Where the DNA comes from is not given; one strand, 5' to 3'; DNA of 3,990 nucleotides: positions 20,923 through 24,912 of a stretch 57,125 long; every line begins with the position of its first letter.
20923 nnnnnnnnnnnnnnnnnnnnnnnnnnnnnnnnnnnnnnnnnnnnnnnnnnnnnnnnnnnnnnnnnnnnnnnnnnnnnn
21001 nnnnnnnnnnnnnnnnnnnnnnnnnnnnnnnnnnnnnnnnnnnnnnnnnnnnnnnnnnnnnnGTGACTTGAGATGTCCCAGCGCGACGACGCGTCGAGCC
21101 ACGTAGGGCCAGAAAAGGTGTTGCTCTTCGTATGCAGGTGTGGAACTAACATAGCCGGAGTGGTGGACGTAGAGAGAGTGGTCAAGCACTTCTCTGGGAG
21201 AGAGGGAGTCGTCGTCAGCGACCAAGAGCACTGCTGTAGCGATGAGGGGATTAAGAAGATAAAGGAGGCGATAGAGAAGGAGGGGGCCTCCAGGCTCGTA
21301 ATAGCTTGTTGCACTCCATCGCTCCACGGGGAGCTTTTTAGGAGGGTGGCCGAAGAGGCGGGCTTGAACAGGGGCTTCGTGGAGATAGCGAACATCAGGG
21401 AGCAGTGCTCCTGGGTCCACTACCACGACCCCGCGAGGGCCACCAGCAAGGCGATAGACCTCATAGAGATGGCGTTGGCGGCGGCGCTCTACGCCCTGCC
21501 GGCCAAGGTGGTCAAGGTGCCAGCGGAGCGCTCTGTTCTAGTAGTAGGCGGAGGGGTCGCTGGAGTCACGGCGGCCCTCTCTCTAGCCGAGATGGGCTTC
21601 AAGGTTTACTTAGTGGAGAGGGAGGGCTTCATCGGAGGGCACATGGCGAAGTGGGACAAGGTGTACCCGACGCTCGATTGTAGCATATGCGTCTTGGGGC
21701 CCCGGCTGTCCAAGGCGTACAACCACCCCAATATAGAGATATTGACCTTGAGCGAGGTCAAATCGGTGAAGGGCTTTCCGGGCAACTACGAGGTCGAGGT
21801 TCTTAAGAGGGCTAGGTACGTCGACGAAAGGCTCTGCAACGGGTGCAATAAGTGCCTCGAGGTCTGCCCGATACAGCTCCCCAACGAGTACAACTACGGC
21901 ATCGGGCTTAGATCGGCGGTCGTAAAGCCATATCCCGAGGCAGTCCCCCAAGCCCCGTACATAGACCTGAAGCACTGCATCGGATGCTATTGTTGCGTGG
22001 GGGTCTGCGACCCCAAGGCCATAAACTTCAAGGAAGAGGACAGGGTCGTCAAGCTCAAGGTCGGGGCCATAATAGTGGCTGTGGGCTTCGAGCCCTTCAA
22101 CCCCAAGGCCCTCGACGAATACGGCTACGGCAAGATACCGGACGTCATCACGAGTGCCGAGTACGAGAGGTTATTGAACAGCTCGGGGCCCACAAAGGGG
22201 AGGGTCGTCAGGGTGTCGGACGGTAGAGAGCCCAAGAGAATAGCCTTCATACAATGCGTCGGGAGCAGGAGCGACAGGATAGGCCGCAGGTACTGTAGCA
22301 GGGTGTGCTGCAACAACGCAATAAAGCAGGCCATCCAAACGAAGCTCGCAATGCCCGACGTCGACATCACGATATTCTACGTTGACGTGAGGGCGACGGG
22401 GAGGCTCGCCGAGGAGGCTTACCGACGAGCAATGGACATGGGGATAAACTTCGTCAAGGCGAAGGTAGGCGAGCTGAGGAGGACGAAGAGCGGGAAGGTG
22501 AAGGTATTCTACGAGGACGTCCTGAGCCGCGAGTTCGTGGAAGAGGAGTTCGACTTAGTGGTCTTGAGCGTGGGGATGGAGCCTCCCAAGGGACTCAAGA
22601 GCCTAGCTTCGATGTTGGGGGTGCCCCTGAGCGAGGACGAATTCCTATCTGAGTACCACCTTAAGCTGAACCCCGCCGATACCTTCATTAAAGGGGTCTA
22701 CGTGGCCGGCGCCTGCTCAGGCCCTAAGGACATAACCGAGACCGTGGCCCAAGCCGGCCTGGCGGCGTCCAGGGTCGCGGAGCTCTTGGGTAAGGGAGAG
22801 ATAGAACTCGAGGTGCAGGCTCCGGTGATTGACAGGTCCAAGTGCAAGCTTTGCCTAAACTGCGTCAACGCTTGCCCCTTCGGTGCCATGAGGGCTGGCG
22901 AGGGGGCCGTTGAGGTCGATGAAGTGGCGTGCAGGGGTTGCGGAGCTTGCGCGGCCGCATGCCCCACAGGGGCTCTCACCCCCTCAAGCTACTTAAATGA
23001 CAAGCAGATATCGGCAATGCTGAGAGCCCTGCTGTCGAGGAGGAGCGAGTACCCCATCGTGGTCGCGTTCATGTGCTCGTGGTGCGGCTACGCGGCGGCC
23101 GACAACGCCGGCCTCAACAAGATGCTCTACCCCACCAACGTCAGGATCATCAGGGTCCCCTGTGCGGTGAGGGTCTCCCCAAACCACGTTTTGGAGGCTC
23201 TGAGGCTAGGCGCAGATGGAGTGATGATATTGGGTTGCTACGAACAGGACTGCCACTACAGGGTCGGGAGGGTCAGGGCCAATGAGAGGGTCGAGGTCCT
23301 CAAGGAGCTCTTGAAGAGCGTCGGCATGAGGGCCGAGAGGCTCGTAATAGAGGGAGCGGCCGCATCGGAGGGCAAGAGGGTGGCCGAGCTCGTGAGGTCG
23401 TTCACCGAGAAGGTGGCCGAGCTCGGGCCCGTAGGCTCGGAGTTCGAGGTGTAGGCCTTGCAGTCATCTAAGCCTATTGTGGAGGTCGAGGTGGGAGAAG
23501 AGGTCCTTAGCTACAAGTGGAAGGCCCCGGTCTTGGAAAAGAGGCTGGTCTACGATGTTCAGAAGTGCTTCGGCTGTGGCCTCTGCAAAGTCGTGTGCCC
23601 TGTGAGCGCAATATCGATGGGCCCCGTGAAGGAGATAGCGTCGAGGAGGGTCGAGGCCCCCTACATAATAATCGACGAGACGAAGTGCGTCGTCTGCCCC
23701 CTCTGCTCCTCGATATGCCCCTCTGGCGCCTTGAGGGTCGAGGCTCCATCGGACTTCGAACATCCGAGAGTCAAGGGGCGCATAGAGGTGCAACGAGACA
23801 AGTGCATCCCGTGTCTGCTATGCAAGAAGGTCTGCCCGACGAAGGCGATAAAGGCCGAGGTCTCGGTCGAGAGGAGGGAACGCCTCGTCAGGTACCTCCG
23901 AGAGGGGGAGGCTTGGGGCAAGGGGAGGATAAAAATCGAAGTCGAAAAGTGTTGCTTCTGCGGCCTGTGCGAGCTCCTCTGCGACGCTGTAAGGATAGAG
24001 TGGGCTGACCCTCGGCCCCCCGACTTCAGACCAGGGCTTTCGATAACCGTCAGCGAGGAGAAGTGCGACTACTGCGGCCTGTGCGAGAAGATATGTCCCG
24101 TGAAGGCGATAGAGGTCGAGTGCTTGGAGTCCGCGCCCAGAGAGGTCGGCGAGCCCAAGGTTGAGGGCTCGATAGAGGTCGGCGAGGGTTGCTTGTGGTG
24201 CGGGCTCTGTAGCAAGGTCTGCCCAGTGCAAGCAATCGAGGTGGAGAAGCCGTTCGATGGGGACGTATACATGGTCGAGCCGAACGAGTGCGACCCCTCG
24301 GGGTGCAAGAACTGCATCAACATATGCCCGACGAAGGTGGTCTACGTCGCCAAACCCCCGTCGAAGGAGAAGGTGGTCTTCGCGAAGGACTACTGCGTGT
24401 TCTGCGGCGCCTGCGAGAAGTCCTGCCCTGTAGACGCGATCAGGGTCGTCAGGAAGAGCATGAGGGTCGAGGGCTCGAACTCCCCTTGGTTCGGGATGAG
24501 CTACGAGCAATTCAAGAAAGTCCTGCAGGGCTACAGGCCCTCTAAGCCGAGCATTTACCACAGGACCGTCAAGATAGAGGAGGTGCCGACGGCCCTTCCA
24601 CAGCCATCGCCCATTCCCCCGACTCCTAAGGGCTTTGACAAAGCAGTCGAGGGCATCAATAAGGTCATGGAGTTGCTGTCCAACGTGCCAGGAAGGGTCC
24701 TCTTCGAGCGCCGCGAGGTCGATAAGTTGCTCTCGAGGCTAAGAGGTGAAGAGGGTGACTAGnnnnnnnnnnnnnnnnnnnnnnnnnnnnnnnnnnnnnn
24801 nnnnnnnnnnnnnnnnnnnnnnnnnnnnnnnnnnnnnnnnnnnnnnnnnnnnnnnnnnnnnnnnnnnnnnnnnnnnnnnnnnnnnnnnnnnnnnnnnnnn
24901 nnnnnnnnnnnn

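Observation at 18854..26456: Fwd(B/D/F)-like pterin module wired to HdrABC-MvhD in an apparent crenarchaeon: candidate non-methanogenic electron-bifurcating complex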

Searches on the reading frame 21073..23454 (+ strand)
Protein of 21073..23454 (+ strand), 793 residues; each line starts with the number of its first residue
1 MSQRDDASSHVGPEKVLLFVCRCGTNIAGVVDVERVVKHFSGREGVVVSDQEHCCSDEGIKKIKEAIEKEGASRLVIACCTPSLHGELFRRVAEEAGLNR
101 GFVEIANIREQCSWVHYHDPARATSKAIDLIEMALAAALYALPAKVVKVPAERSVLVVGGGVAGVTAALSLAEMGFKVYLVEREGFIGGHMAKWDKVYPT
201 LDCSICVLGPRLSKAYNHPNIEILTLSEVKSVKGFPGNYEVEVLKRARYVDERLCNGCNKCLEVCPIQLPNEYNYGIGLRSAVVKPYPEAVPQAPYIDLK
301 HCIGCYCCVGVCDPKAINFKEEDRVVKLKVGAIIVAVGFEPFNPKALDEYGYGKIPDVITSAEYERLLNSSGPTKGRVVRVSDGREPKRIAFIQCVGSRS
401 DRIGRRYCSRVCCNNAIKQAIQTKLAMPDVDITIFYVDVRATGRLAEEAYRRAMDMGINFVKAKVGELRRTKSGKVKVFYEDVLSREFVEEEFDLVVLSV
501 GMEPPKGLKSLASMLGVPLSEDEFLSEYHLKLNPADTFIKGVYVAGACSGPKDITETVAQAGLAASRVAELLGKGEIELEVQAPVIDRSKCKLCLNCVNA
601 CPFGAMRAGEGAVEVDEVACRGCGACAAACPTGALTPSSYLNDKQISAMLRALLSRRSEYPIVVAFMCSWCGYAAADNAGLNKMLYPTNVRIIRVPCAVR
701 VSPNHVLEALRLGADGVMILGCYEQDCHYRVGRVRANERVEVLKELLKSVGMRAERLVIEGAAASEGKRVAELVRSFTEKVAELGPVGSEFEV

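Call 3: search_protein_families(library=pfam, proteins=[window:21073-23454:+], max_evalue=0.01)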
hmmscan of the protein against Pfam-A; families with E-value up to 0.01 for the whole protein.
window:21073-23454:+ (793 aa): 27 families (the best 25 are shown)
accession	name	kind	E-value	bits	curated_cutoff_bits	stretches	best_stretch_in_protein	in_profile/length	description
PF02662.21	FlpD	-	4e-46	156.5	22.3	1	663-785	1-123/123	Methyl-viologen-reducing hydrogenase, delta subunit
PF00037.32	Fer4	-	9.6e-18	63.6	21.1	3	584-606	1-23/24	4Fe-4S binding domain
PF13237.11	Fer4_10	-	1.2e-14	54.4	25.5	2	584-631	2-53/53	4Fe-4S dicluster domain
PF12837.12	Fer4_6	-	2.7e-14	52.7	25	3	584-605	2-23/24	4Fe-4S binding domain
PF12838.12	Fer4_7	-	7.2e-13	49.2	27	4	590-634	1-52/52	4Fe-4S dicluster domain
PF07992.20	Pyr_redox_2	-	1.1e-12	48.5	26.1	2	154-185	2-33/291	Pyridine nucleotide-disulphide oxidoreductase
PF13187.11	Fer4_9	-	4.5e-12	46.2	27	2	590-634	1-51/52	4Fe-4S dicluster domain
PF12831.13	FAD_oxidored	-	6.2e-11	42.7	27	1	155-192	2-39/416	FAD dependent oxidoreductase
PF14697.11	Fer4_21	-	7.6e-11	42.4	35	2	585-634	2-56/59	4Fe-4S dicluster domain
PF12797.12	Fer4_2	-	1.1e-09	38.1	24.5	2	583-603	2-22/22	4Fe-4S binding domain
PF13484.11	Fer4_16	-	3e-08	34.8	30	1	620-645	2-28/66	4Fe-4S double cluster binding domain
PF01266.30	DAO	-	3.1e-08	34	27.9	1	155-189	2-36/353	FAD dependent oxidoreductase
PF13450.12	NAD_binding_8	-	8.3e-08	32.8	21.9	1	157-216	1-55/68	NAD(P)-binding Rossmann-like domain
PF13459.11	Fer4_15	-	2.5e-07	31.7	22.4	0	613-632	1-20/66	4Fe-4S single cluster domain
PF00890.30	FAD_binding_2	-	7.1e-07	29.2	20.4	1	155-192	2-39/414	FAD binding domain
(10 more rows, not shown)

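Call 4: search_protein_families(library=ncbifam, proteins=[window:21073-23454:+], max_evalue=0.01)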
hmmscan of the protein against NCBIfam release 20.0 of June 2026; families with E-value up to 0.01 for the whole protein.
window:21073-23454:+ (793 aa): 157 families (the best 25 are shown)
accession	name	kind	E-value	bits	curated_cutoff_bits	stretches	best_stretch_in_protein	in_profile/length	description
NF040770.1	hetero_SS_HdrA2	exception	2.8e-295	981.4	1100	1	17-790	3-777/777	CoB-CoM heterodisulfide reductase HdrA2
NF041891.1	hdrA_Methbact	equivalog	4.8e-200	666.6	1300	1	15-783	2-760/762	ferredoxin:CoB-CoM heterodisulfide reductase subunit HdrA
NF041778.1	hetero_SS_HdrA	equivalog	2.6e-190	634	1400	1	14-721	6-714/771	ferredoxin:CoB-CoM heterodisulfide reductase subunit HdrA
NF045873.1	F420_non_VhuD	exception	1.1e-31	109.7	215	1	661-786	2-127/132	F420-non-reducing hydrogenase iron-sulfur subunit VhuD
TIGR02700.1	flavo_MJ0208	hypoth_equivalog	2.1e-14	53.3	251.35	1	554-636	111-195/234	dihydromethanopterin reductase (acceptor)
NF045874.1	Vhu_polyferre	exception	1.8e-12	46.7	600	2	590-633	31-74/381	F420-non-reducing hydrogenase associated-polyferredoxin VhuB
NF009410.0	PRK12771.1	subfamily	2.1e-12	46.4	516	1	146-191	132-177/566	NAD(P)-binding protein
NF045790.1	OxalOxreddelta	equivalog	5.7e-12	45.4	230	1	579-637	250-308/316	oxalate oxidoreductase subunit delta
TIGR02179.1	PorD_KorD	subfamily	6.1e-12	45.5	60.05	1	581-636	17-73/78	2-oxoacid:acceptor oxidoreductase, delta subunit, pyruvate/2-ketoisovalerate family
NF040864.1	HgcB_ferredoxin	equivalog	2e-11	43.5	99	1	586-641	11-67/93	mercury methylation ferredoxin HgcB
NF007204.0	PRK09625.1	equivalog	3.2e-10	40.1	125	1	580-634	50-105/133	pyruvate flavodoxin oxidoreductase subunit delta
NF038196.1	ferrodoxin_EFR1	subfamily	4e-10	40.1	75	1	575-610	199-233/242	EFR1 family ferrodoxin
NF007202.0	PRK09623.1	equivalog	5.7e-10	39.5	166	1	582-636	44-99/105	3-methyl-2-oxobutanoate dehydrogenase subunit delta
TIGR01944.1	rnfB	subfamily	1.3e-09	37.9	68.7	2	573-637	97-162/190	RnfABCDGE type electron transport complex subunit B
NF040684.1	PorD_Arch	equivalog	1.5e-09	37.8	120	1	583-636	26-80/85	pyruvate synthase subunit PorD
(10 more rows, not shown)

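Call 55: search_solved_structures(query=window:21073-23454:+, max_evalue=1e-10)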
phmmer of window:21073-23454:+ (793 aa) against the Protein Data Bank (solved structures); distinct sequences matched with E-value up to 1e-10: 12.
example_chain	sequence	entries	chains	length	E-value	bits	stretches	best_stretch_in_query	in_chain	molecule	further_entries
5odc_A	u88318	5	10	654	2.6e-193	647.4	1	15-641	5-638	Heterodisulfide reductase, subunit A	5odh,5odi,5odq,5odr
8rvu_a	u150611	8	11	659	2.7e-192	644.1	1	14-655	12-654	H(2):CoB-CoM heterodisulfide,ferredoxin reductase subunit A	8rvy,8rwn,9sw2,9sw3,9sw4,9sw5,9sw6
8rvv_A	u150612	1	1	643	1.2e-191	641.9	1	15-654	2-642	H(2):CoB-CoM heterodisulfide,ferredoxin reductase subunit A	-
9sfi_A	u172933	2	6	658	2.6e-170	571.4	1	14-655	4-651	CoB--CoM heterodisulfide reductase iron-sulfur subunit A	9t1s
7bkb_A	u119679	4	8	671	3e-152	511.6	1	15-652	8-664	CoB--CoM heterodisulfide reductase iron-sulfur subunit A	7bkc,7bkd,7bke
6tjr_A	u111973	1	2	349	1.7e-45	158.7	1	331-569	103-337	Fumarate reductase/succinate dehydrogenase flavoprotein domain protein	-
9sw2_D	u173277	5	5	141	2e-32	115.4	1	663-787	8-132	F420-non-reducing hydrogenase iron-sulfur subunit D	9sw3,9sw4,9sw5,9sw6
5odc_D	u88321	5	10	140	4.5e-32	114.2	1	661-788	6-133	Methyl-viologen reducing hydrogenase subunit D | Methyl-viologen reducing hydrogenase, subunit D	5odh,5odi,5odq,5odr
8rvu_F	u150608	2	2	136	4.6e-29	104.3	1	660-787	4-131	Methyl viologen-reducing hydrogenase, subunit D-related protein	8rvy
8rvv_F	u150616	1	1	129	1e-28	103.1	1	661-787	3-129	Methyl viologen-reducing hydrogenase, subunit D-related protein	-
7bkb_F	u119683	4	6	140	1.7e-26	95.8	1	661-787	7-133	F420-non-reducing hydrogenase subunit D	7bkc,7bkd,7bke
9sfi_K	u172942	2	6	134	5.1e-24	87.6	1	661-786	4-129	F420-non-reducing hydrogenase subunit delta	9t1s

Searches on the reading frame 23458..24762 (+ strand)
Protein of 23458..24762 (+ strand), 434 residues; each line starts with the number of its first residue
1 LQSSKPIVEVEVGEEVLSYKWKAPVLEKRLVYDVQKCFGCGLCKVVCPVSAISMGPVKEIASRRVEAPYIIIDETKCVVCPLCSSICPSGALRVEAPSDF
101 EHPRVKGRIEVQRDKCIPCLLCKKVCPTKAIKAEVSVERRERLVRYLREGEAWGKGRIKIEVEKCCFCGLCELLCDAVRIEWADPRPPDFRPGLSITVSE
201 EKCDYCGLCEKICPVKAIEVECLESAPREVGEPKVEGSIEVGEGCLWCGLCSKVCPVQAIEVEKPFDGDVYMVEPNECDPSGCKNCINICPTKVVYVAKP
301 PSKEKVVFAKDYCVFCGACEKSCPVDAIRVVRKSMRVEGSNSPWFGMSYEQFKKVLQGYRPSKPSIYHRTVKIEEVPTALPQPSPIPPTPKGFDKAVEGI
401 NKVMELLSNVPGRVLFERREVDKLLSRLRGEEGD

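Call 3: search_protein_families(library=pfam, proteins=[window:23458-24762:+], max_evalue=0.01)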
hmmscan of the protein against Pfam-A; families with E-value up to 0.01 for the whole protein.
window:23458-24762:+ (434 aa): 13 families
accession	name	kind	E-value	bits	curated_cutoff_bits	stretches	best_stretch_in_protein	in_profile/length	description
PF00037.32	Fer4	-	3.4e-35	118.9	21.1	6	196-219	1-24/24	4Fe-4S binding domain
PF12838.12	Fer4_7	-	5.3e-32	110.5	27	6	36-91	1-52/52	4Fe-4S dicluster domain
PF14697.11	Fer4_21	-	1.7e-24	86.2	35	6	71-132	2-58/59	4Fe-4S dicluster domain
PF13237.11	Fer4_10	-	1.4e-23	83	25.5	5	110-175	3-52/53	4Fe-4S dicluster domain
PF13484.11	Fer4_16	-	1.8e-22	80.3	30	2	115-176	1-64/66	4Fe-4S double cluster binding domain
PF13187.11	Fer4_9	-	4.4e-22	78.3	27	3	36-91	1-51/52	4Fe-4S dicluster domain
PF12837.12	Fer4_6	-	8.4e-20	70.1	25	4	109-131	2-24/24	4Fe-4S binding domain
PF13183.11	Fer4_8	-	9.7e-16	58.5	27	2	34-90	2-67/68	4Fe-4S dicluster domain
PF25160.1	LdpA_Fe-S-bd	-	1.2e-14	54.2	27.6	3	209-262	9-45/49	LdpA Fe-S cluster-binding domain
PF12797.12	Fer4_2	-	4.5e-12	45.5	24.5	1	30-49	3-22/22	4Fe-4S binding domain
PF13534.11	Fer4_17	-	5.6e-10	40.1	22.2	1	115-175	1-56/61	4Fe-4S dicluster domain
PF12798.12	Fer4_3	-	1.2e-08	35.6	27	1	313-327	1-15/15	4Fe-4S binding domain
PF12800.12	Fer4_4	-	4.3e-06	27.1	24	0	36-49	3-16/17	4Fe-4S binding domain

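Call 4: search_protein_families(library=ncbifam, proteins=[window:23458-24762:+], max_evalue=0.01)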
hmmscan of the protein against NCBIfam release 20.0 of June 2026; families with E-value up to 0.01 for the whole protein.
window:23458-24762:+ (434 aa): 90 families (the best 25 are shown)
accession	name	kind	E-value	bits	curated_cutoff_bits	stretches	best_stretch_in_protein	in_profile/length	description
NF042909.1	FMH_DH_FwdF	exception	9.8e-72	241.9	375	1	28-343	8-326/336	tungsten-dependent formylmethanofuran dehydrogenase subunit FwdF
TIGR01971.1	NuoI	subfamily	1.6e-41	140.7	113.05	4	18-94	26-100/121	NADH-quinone oxidoreductase, chain I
NF004539.0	PRK05888.1-5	equivalog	1.5e-30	106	225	5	74-153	60-147/162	NADH-quinone oxidoreductase subunit NuoI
NF040864.1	HgcB_ferredoxin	equivalog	9.4e-29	99.1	99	5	276-330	14-63/93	mercury methylation ferredoxin HgcB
NF006221.0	PRK08348.1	subfamily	1.4e-27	96.1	124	5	29-94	38-94/136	NADH-plastoquinone oxidoreductase subunit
NF038196.1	ferrodoxin_EFR1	subfamily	2.9e-27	96.3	75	5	238-299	179-233/242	EFR1 family ferrodoxin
NF004538.0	PRK05888.1-4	equivalog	2.5e-26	92.2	135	5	74-133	60-119/162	NADH-quinone oxidoreductase subunit NuoI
NF045874.1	Vhu_polyferre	exception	2.5e-25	89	600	3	158-331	152-312/381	F420-non-reducing hydrogenase associated-polyferredoxin VhuB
TIGR02179.1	PorD_KorD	subfamily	1.6e-24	85.8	60.05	4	63-133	15-74/78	2-oxoacid:acceptor oxidoreductase, delta subunit, pyruvate/2-ketoisovalerate family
NF058577.1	FdxA_fam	equivalog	2.9e-24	85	65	4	310-334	6-30/52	4Fe-4S ferredoxin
NF009053.0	PRK12387.1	subfamily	3.4e-24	85.6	204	5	74-133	37-92/180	formate hydrogenlyase complex iron-sulfur subunit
NF004536.0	PRK05888.1-1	equivalog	2.3e-23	82.5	212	5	33-96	56-118/180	NADH-quinone oxidoreductase subunit NuoI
NF004541.0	PRK05888.2-2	equivalog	2.4e-22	79.6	217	4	34-93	60-112/168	NADH-quinone oxidoreductase subunit NuoI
NF004545.0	PRK05888.3-1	equivalog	7.1e-22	77.7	229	5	27-93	58-124/154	NADH-quinone oxidoreductase subunit NuoI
NF040684.1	PorD_Arch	equivalog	1.2e-21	76.5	120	3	71-134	28-82/85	pyruvate synthase subunit PorD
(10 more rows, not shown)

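Call 53: search_solved_structures(query=window:23458-24762:+, max_evalue=0.00001)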
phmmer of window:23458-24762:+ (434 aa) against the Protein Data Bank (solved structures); distinct sequences matched with E-value up to 0.00001: 45.
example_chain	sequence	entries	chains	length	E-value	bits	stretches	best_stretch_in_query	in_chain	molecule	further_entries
5t5i_F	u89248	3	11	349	1.2e-50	176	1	27-336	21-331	Tungsten formylmethanofuran dehydrogenase subunit fwdF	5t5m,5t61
9sw6_H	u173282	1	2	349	2.3e-50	175.1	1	28-339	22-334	Tungsten formylmethanofuran dehydrogenase, subunit F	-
9sfi_T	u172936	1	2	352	2e-48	168.7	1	26-350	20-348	4Fe-4S ferredoxin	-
7bkb_K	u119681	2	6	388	1.2e-43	152.9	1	29-348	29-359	Formylmethanofuran dehydrogenase, subunit F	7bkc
9sw6_G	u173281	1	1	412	3.9e-26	95.2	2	160-328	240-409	Polyferredoxin protein MvhB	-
9sfi_O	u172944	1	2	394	4.2e-18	68.7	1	164-324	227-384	Ferredoxin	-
8qby_I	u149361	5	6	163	3.9e-11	45.8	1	30-153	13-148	NADH-quinone oxidoreductase subunit I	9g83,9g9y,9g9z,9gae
9f5x_G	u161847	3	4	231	7.5e-10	41.5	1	73-144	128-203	NADH:ubiquinone oxidoreductase subunit 8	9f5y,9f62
7arc_I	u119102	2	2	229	8.6e-10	41.4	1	73-144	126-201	TYKY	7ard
5xtb_B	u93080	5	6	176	1.1e-09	41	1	74-143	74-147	NADH dehydrogenase [ubiquinone] iron-sulfur protein 8, mitochondrial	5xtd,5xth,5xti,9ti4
7v2c_B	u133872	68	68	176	1.4e-09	40.7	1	74-143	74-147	NADH dehydrogenase [ubiquinone] iron-sulfur protein 8, mitochondrial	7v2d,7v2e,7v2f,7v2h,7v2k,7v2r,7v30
5lc5_I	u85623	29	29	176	1.5e-09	40.5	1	74-143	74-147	NADH dehydrogenase [ubiquinone] iron-sulfur protein 8, mitochondrial | Mitochondrial complex I, TYKY subunit | NADH:ubiquinone oxidoreductase core subunit S8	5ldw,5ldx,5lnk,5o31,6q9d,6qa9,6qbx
9cwt_B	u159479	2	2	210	1.6e-09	40.4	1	74-143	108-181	NADH dehydrogenase [ubiquinone] iron-sulfur protein 8, mitochondrial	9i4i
7ar7_I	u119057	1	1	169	1.6e-09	40.4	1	74-132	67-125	NADH dehydrogenase [ubiquinone] iron-sulfur protein 8-A, mitochondrial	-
6g2j_I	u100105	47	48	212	1.7e-09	40.4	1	74-143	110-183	NADH dehydrogenase [ubiquinone] iron-sulfur protein 8, mitochondrial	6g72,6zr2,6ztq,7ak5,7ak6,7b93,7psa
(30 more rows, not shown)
